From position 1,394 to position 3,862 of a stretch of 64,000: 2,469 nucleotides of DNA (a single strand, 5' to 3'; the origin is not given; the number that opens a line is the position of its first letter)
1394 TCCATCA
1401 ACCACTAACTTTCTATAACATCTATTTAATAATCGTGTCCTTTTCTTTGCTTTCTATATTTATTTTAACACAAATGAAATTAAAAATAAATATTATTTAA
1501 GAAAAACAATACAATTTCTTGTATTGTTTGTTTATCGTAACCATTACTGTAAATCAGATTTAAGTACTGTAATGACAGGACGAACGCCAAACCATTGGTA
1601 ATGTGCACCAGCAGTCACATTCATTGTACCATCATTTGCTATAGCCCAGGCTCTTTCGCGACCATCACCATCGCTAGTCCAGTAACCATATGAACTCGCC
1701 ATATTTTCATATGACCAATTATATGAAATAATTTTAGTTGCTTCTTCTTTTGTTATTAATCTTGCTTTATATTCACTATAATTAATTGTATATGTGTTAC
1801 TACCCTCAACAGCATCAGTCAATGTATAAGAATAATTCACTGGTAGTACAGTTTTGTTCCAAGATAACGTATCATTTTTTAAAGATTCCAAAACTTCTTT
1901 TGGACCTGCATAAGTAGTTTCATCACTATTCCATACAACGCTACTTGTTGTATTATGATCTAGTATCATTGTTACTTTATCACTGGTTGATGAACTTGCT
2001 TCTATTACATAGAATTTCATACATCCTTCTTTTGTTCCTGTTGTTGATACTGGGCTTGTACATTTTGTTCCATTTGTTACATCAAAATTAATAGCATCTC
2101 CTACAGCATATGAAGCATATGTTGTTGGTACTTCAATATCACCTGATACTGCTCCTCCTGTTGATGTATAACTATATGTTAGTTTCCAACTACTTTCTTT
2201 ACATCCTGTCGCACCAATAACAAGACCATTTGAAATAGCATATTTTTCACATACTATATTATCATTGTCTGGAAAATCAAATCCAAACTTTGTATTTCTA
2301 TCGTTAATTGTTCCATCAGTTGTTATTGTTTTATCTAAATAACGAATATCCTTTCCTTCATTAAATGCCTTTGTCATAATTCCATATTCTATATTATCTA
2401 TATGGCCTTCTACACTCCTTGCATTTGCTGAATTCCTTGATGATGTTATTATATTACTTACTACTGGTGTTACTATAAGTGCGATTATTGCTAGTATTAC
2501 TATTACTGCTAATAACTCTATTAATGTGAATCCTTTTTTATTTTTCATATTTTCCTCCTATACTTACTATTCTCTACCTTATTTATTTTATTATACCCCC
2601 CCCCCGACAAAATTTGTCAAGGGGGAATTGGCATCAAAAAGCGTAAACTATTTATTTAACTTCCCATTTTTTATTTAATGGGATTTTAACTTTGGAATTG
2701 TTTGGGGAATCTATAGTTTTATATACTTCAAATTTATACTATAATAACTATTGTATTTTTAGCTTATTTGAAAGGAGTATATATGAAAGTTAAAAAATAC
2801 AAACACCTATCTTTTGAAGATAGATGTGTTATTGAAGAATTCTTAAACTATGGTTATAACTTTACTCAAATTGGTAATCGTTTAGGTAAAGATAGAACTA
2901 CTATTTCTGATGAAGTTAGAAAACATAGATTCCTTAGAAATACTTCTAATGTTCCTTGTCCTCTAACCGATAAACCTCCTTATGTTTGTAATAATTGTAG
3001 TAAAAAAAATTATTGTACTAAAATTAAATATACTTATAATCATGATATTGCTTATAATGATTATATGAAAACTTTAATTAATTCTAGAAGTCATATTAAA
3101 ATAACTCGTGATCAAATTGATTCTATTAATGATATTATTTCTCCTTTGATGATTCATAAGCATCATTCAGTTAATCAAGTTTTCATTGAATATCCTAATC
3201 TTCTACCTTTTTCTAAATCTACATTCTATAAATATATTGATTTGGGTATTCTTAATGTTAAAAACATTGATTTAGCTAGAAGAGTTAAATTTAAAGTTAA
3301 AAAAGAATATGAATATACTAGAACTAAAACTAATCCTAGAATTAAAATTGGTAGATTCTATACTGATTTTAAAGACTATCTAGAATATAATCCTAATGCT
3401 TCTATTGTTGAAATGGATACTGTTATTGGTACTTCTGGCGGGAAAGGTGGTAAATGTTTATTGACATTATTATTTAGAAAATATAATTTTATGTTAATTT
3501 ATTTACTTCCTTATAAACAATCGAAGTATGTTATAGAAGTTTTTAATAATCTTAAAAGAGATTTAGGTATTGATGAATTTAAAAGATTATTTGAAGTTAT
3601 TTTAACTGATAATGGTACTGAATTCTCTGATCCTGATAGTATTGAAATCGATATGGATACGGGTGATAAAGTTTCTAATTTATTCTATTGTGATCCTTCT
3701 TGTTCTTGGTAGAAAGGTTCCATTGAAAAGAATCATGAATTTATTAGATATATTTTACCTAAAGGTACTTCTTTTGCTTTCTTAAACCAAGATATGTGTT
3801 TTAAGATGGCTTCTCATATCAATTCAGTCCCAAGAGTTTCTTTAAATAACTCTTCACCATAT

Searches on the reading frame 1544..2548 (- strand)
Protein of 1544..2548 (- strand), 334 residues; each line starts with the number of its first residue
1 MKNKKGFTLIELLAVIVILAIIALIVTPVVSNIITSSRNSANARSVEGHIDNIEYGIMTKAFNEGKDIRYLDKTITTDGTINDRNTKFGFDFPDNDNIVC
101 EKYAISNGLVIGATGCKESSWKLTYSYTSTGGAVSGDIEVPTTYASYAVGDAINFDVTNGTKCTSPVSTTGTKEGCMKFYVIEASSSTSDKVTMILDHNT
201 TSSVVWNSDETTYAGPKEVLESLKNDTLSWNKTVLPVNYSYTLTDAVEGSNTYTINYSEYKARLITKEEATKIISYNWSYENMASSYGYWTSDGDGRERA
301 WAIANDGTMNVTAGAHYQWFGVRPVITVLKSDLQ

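Call 9: search_protein_families(library=pfam, proteins=[window:1544-2548:-], max_evalue=0.01)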
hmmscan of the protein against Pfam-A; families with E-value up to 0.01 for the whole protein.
window:1544-2548:- (334 aa): 1 family
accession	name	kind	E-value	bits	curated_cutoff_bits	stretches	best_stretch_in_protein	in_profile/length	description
PF07963.17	N_methyl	-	3.5e-09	36.3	21.2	1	1-26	1-26/27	Prokaryotic N-terminal methylation motif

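Call 10: search_protein_families(library=ncbifam, proteins=[window:1544-2548:-], max_evalue=0.01)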
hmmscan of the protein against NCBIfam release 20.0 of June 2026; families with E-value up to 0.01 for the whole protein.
window:1544-2548:- (334 aa): 12 families
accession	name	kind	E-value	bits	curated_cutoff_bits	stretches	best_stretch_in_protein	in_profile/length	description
TIGR02532.1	IV_pilin_GFxxxE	domain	3.8e-08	32.8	16.3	1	4-26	1-23/24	prepilin-type N-terminal cleavage/methylation domain-containing protein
NF040999.1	pilin_ComGC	equivalog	3.2e-06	27.2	75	1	4-51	1-51/84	competence type IV pilus major pilin ComGC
TIGR02596.1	TIGR02596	subfamily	3.3e-06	27.3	70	1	7-50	1-44/196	Verru_Chthon cassette protein D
NF040982.1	ComGD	equivalog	8.3e-06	26.3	70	1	4-48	1-45/139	competence type IV pilus minor pilin ComGD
TIGR01710.1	typeII_sec_gspG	equivalog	1e-05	25.6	88.85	1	5-55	1-47/134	type II secretion system major pseudopilin GspG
NF041013.1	T4P_ComGE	equivalog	4e-05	23.6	49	1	2-40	1-39/83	competence type IV pilus minor pilin ComGE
NF007862.0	PRK10574.1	equivalog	0.00022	21.4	138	1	1-34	1-34/145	prepilin peptidase-dependent pilin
NF041002.1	pilin_ComGF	equivalog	0.00041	20.6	80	1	4-45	1-42/139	competence type IV pilus minor pilin ComGF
TIGR01708.2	typeII_sec_gspH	equivalog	0.0012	18.8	80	1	5-27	2-24/169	type II secretion system minor pseudopilin GspH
TIGR02599.1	TIGR02599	subfamily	0.0018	17.6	256.5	1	6-38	1-33/361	Verru_Chthon cassette protein C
NF038304.1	EPS_HpsC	equivalog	0.0071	15.9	200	1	2-34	18-47/318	hormogonium polysaccharide secretion pseudopilin HpsC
NF007800.0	PRK10506.1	equivalog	0.0096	15.8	158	0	1-24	5-28/163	prepilin peptidase-dependent protein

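Call 11: find_encoding_contigs(protein=window:1544-2548:-, flank=6000, max_places=10)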
Protein window:1544-2548:- (334 aa): no gene with exactly this product is on record in the collection.

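Call 12: find_homologous_proteins(query=window:1544-2548:-)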
Query window:1544-2548:- (334 aa): 6799 proteins with E <= 0.001 among 8000 candidates; the best 120 are listed.
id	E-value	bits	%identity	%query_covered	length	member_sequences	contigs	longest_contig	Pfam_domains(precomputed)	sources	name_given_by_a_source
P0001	5.8e-217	737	100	100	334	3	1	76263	PF07963.18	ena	-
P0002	9.9e-105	368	68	81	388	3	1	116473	PF07963.18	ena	-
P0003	7.9e-94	333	49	99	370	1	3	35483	PF07963.18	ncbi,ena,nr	ncbi:MAG: prepilin-type N-terminal cleavage/methylation domain-containing protein [Bacilli bacterium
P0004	1.3e-58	217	39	56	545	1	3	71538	PF19789.7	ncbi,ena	-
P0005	1.4e-58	217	36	56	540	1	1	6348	-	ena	-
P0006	5.7e-55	205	33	56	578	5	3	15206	-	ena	-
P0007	1.4e-52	197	38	99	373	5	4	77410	PF07963.18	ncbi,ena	-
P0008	3.6e-52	196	39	98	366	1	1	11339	PF07963.18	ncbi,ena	-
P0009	7.4e-52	195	37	99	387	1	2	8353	PF07963.18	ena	-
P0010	1.2e-51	194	38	100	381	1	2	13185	PF07963.18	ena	-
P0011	2.6e-51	193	37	100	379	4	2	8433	PF07963.18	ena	-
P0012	1.2e-50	191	35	56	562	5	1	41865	-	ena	-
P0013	1.0e-49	188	36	100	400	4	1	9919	PF07963.18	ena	-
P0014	2.1e-49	187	36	100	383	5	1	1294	PF07963.18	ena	-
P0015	2.1e-49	187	39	98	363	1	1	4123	PF07963.18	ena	-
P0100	5.0e-45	172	34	100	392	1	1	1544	PF07963.18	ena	-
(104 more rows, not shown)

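Call 13: find_encoding_contigs(protein=P0001, flank=6000, max_places=10)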
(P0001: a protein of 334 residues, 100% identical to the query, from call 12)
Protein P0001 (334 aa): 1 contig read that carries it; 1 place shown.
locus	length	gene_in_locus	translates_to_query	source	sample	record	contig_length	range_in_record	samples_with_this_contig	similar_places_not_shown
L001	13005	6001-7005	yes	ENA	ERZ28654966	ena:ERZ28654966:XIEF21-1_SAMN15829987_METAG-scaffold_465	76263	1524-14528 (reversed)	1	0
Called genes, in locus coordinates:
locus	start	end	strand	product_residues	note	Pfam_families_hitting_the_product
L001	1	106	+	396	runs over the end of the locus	PF00162:PGK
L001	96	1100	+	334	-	PF03706:LPG_synthase_TM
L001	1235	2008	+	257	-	PF00072:Response_reg, PF08769:Spo0A_C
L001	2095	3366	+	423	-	PF25888:WHD_DnaB, PF07261:DnaB_2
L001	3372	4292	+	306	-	PF03969:AFG1_ATPase, PF01695:IstB_IS21 (weak)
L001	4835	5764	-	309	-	PF13936:HTH_38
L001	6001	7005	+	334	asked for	PF07963:N_methyl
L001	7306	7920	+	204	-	-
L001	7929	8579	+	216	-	-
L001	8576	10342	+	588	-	PF07973:tRNA_SAD, PF00587:tRNA-synt_2b, PF03129:HGTP_anticodon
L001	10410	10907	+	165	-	PF12685:SpoIIIAH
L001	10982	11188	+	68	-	PF00196:GerE, PF04545:Sigma70_r4 (weak), PF08281:Sigma70_r4_2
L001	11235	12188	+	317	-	PF10646:Germane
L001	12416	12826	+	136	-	PF12158:DUF3592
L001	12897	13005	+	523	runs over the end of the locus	-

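Call 14: find_encoding_contigs(protein=P0002, flank=6000, max_places=10)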
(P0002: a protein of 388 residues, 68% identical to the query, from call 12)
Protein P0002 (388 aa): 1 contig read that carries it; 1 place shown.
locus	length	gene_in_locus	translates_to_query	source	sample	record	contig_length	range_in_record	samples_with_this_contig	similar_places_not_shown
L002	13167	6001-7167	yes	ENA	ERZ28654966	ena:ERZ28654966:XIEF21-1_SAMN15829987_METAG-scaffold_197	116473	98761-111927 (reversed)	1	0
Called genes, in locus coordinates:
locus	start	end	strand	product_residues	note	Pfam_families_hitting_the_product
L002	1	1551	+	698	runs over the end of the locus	-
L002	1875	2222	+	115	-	-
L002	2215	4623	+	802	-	PF00133:tRNA-synt_1, PF00750:tRNA-synt_1d (faint), PF01406:tRNA-synt_1e (faint), PF09334:tRNA-synt_1g, PF13603:tRNA-synt_1_2, PF00133:tRNA-synt_1, PF08264:Anticodon_1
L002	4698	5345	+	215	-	PF06161:DUF975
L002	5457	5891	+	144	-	-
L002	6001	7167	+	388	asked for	PF07963:N_methyl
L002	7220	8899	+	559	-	PF09972:DUF2207, PF20990:DUF2207_C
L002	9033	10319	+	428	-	PF07963:N_methyl (weak), PF13306:LRR_5, PF13855:LRR_8 (faint), PF13306:LRR_5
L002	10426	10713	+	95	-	PF00584:SecE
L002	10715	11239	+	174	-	PF02357:NusG, PF23291:KOW4_SPT5 (faint), PF00467:KOW (weak)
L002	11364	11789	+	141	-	PF03946:Ribosomal_L11_N, PF00298:Ribosomal_L11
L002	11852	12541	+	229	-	PF00687:Ribosomal_L1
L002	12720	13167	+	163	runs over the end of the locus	PF00466:Ribosomal_L10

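Call 15: find_encoding_contigs(protein=P0003, flank=6000, max_places=10)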
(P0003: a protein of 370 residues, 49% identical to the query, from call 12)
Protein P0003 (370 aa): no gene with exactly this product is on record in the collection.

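Call 25: find_related_loci(query=A1, collection=genome_contigs, flank=2500)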
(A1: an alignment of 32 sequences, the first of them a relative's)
Query A1 (334 aa) in genome_contigs; peptide patterns used: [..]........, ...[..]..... (x = any residue, [..] = any of these).
600 stretches matched a pattern (row limit reached: there are more); 292 encode a relative of the query (tblastn E <= 1e-3); the best 80 are kept; 80 distinct loci.
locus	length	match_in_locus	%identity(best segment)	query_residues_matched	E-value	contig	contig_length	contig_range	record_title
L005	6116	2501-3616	33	1-333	1e-35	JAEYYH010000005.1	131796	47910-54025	MAG: Bacillota bacterium isolate OH_CBlB_40 k127_2469471, whole genome shotgun sequence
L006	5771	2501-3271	38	5-273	4e-33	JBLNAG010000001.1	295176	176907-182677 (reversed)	MAG: Ignavibacteriales bacterium isolate MAG183 PRJNA951521_bin41_renamed_0, whole genome shotgun sequence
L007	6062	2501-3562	33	5-331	4e-32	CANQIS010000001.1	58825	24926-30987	MAG: uncultured Bacilli bacterium isolate Lapin-027__bin63 genome assembly, contig: Lapin-027__NODE_366_length_58825_cov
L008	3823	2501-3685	29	5-333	2e-31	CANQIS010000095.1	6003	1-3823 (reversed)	MAG: uncultured Bacilli bacterium isolate Lapin-027__bin63 genome assembly, contig: Lapin-027__NODE_14576_length_6003_co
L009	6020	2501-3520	32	4-334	2e-31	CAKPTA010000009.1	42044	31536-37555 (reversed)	MAG: uncultured Bacilli bacterium isolate REFINED_METABAT215_SUBJECT_CONTIGS_1500_ASSEMBLY_K77_MERGED__Pilot_MoBio_Fiber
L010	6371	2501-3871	33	1-333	1e-27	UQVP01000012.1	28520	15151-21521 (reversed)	uncultured Tenericutes bacterium isolate UMGS688 genome assembly, contig: NODE_409_length_28520_cov_20.558862, whole gen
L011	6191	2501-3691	31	147-334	5e-27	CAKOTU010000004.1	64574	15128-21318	MAG: uncultured Bacilli bacterium isolate REFINED_METABAT215_TOP10_CONTIGS_1500_ASSEMBLY_K77_MERGED__Hadza_MoBio_hadza-E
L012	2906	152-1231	30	1-331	1e-25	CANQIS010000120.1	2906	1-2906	MAG: uncultured Bacilli bacterium isolate Lapin-027__bin63 genome assembly, contig: Lapin-027__NODE_42760_length_2906_co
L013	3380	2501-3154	37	4-236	8e-25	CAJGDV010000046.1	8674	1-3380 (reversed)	MAG: uncultured Bacilli bacterium isolate MAG43 genome assembly, contig: k141_2955003_length_8674_cov_24.7489, whole gen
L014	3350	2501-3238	35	147-333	3e-24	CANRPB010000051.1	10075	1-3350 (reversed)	MAG: uncultured Bacilli bacterium isolate Lapin-018__bin91 genome assembly, contig: Lapin-018__NODE_6688_length_10075_co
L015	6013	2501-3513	36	1-333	2e-23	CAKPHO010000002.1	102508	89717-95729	MAG: uncultured Bacilli bacterium isolate REFINED_METABAT215_TOP10_CONTIGS_1500_ASSEMBLY_K77_MERGED__Nepal_MoBio_Fiber-H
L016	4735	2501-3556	30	1-334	5e-23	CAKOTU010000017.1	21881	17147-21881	MAG: uncultured Bacilli bacterium isolate REFINED_METABAT215_TOP10_CONTIGS_1500_ASSEMBLY_K77_MERGED__Hadza_MoBio_hadza-E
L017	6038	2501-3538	32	2-328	1e-19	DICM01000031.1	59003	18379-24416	MAG TPA_asm: Bacillales bacterium UBA5026 UBA5026_contig_160, whole genome shotgun sequence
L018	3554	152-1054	31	4-283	4e-19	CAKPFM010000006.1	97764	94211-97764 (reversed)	MAG: uncultured Bacilli bacterium isolate REFINED_METABAT215_TOP10_CONTIGS_1500_ASSEMBLY_K77_MERGED__Hadza_MoBio_hadza-A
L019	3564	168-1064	30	6-328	4e-19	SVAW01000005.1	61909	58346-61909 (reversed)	MAG: Bacillota bacterium isolate SIG212 NODE_11594_length_61909_cov_11.566686, whole genome shotgun sequence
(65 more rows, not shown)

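Call 49: predict_structure(alignment_id=A1)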
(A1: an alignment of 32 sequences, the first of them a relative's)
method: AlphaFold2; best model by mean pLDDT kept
length: 334 residues; sequences in the alignment: 32
mean_pLDDT: 76.1   pTM: 0.60
mean pLDDT of the five models: 76.1, 76.0, 75.2, 70.4, 69.4
residues with pLDDT >= 90: 75; 70-90: 160; 50-70: 59; < 50: 40
segments of 3 or more residues with pLDDT < 50: 1-3, 24-41, 120-123, 130-141
pLDDT, mean of each block of 10 residues (from residue 1): 51 64 45 40 67 83 82 85 88 80 80 71 51 43 70 92 76 87 82 91 81 79 95 95 79 92 93 70 62 83 84 77 93 80
secondary structure, 60 per line:
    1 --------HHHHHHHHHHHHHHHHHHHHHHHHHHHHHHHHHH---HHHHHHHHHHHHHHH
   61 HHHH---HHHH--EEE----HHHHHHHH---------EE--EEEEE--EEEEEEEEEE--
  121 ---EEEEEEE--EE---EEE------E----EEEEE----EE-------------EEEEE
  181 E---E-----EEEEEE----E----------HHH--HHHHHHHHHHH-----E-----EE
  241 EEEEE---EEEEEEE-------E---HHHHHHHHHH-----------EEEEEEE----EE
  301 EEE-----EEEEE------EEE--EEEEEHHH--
elements in order: H9-42 H46-64 H68-71 E74-76 H81-88 E102-106 E109-118 E124-130 E138-140 E152-156 E176-181 E191-196 H217-227 E239-245 E249-255 H267-276 E288-294 E299-303 E309-313 E320-322 E325-329

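Call 53: fold_search(model_id=the predicted structure, library=pdb)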
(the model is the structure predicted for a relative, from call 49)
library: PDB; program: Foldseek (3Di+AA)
matches with E <= 10: 183; with E <= 0.001: 1
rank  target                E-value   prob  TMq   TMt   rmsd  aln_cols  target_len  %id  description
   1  9qa6                  7.5e-05  1.00  0.35  0.16   5.5       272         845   12  Cryo-EM structure of Thomasclavelia ramosa IgA peptidase (IgAse) active site mutant (S32-N876) (released 2025-06-25)
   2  8vil_B                1.7e-01  0.08  0.15  0.13  19.4       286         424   12  EgtB-IV from Crocosphaera subtropica, an ergothioneine-biosynthetic type IV sulfoxide synthase in complex with N,N-dim (released 2024-08-07)
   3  5s7j_A                1.9e-01  0.03  0.10  0.11  17.8       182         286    9  XChem group deposition -- Crystal Structure of human ACVR1 in complex with FM000893d (released 2021-06-23)
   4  8khq_A                2.3e-01  0.15  0.20  0.10  17.9       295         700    8  Bifunctional sulfoxide synthase OvoA_Th2 in complex with histidine and cysteine (released 2023-12-06)
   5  8khq_C                3.0e-01  0.11  0.18  0.10  18.3       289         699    9  Bifunctional sulfoxide synthase OvoA_Th2 in complex with histidine and cysteine (released 2023-12-06)
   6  8w0c_B                3.0e-01  0.02  0.09  0.06  17.4       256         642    8  Crystal structure of Acetyl-CoA synthetase 2 from Candida albicans in complex with a cyclopentyl ester AMP inhibitor (released 2024-02-21)
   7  6puv                  3.2e-01  0.10  0.14  0.28  12.2       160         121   12  Crystal Structure of the Carbohydrate Recognition Domain of the Human Macrophage Galactose C-Type Lectin (released 2020-07-22)
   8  1bv4_B                3.8e-01  0.12  0.11  0.26  12.8        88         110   10  APO-MANNOSE-BINDING PROTEIN-C (released 1999-01-13)
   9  7cmd_B                5.2e-01  0.06  0.12  0.13  15.2       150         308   11  Crystal structure of the SARS-CoV-2 PLpro with GRL0617 (released 2020-09-02)
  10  6zps_AAA              7.6e-01  0.01  0.10  0.07  12.1       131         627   13  Structure of Unliganded MgGH51 a-L-Arabinofuranosidase Crystal Type 3 Collected at 2.75 A (released 2020-11-11)
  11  4ezm_L                8.6e-01  0.09  0.15  0.31   7.6       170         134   11  Crystal structure of the human IgE-Fc(epsilon)3-4 bound to its B cell receptor derCD23 (released 2012-07-18)
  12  2h2r_B                9.1e-01  0.14  0.18  0.37   5.7       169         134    8  Crystal structure of the human CD23 Lectin domain, apo form (released 2006-06-20)
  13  8vii_A                9.1e-01  0.02  0.14  0.11  19.9       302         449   10  EgtB-IV from Crocosphaera subtropica, an ergothioneine-biosynthetic type IV sulfoxide synthase in complex with cystein (released 2024-08-07)
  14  8w0d_B                9.7e-01  0.01  0.09  0.06  17.9       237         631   10  Crystal structure of Acetyl-CoA synthetase 2 from Candida albicans in complex with an isopropyl AMP ester inhibitor (released 2024-02-21)
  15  3bdw_C                1.0e+00  0.05  0.12  0.26  12.3       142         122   11  Human CD94/NKG2A (released 2008-01-01)
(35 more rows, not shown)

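Call 86: search_protein_families(library=pfam, alignment_id=A1, max_evalue=0.01)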
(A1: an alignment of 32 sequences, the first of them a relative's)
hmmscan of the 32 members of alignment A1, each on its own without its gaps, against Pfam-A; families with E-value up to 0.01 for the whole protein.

A. member 1, P0001 (334 aa): 1 family
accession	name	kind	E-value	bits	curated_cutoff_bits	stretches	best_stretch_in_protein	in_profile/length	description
PF07963.17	N_methyl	-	3.5e-09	36.3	21.2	1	1-26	1-26/27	Prokaryotic N-terminal methylation motif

B. families by the number of members that match (of 32 scanned): 6 families
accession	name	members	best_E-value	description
PF07963.17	N_methyl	32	3.5e-09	Prokaryotic N-terminal methylation motif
PF19789.6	DUF6273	7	8.2e-05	Domain of unknown function (DUF6273)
PF23958.1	DUF7287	7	0.00082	Family of unknown function (DUF7287)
PF07603.17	Lcl_C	1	0.0067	Lcl C-terminal domain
PF11193.13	DUF2812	1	0.0084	Protein of unknown function (DUF2812)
PF01105.29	EMP24_GP25L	1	0.0099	emp24/gp25L/p24 family/GOLD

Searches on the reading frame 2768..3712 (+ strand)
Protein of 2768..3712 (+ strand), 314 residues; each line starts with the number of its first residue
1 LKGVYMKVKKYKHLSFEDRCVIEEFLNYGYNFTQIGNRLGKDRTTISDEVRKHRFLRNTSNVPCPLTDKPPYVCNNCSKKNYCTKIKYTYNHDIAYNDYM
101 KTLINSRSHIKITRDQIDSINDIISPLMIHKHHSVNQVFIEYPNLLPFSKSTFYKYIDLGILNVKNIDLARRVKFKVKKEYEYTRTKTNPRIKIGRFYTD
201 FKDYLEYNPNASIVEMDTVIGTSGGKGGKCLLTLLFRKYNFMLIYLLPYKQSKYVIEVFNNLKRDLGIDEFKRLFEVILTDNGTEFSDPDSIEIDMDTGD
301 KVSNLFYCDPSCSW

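Call 9: search_protein_families(library=pfam, proteins=[window:2768-3712:+], max_evalue=0.01)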
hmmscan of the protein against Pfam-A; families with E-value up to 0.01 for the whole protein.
window:2768-3712:+ (314 aa): 2 families
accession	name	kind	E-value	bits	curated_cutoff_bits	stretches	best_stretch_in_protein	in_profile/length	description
PF13936.12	HTH_38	-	5.2e-12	45.7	27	1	10-53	1-44/44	Helix-turn-helix domain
PF07851.19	TMEM120A-B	-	0.003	17.3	29.8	1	99-190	42-130/324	TMEM120A/B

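Call 10: search_protein_families(library=ncbifam, proteins=[window:2768-3712:+], max_evalue=0.01)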
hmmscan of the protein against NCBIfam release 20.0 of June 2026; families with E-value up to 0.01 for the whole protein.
window:2768-3712:+ (314 aa): 1 family
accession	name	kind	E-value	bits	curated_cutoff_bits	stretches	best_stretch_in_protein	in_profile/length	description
NF033563.0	transpos_IS30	equivalog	1.4e-16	61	80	1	86-314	12-224/267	IS30 family transposase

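Call 16: find_encoding_contigs(protein=window:2783-3712:+, flank=3000, max_places=10)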
Protein window:2783-3712:+ (309 aa): 4 contigs read that carry it; 2 places shown.
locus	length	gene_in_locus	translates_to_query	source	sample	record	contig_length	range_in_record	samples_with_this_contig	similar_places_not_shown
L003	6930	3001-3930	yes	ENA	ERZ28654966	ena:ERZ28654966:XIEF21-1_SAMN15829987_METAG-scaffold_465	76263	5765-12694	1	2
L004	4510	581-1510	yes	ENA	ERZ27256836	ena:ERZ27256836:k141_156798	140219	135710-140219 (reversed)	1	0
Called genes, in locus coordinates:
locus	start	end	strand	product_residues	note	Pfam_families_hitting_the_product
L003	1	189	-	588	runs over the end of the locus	PF07973:tRNA_SAD, PF00587:tRNA-synt_2b, PF03129:HGTP_anticodon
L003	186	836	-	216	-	-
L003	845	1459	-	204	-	-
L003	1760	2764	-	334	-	PF07963:N_methyl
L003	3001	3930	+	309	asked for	PF13936:HTH_38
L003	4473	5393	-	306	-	PF03969:AFG1_ATPase, PF01695:IstB_IS21 (weak)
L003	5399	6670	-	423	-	PF25888:WHD_DnaB, PF07261:DnaB_2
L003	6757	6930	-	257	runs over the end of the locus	PF00072:Response_reg, PF08769:Spo0A_C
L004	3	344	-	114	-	?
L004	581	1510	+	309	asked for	PF13936:HTH_38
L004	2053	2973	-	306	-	PF03969:AFG1_ATPase, PF01695:IstB_IS21 (weak)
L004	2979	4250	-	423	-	PF25888:WHD_DnaB, PF07261:DnaB_2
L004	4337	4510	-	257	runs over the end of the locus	PF00072:Response_reg, PF08769:Spo0A_C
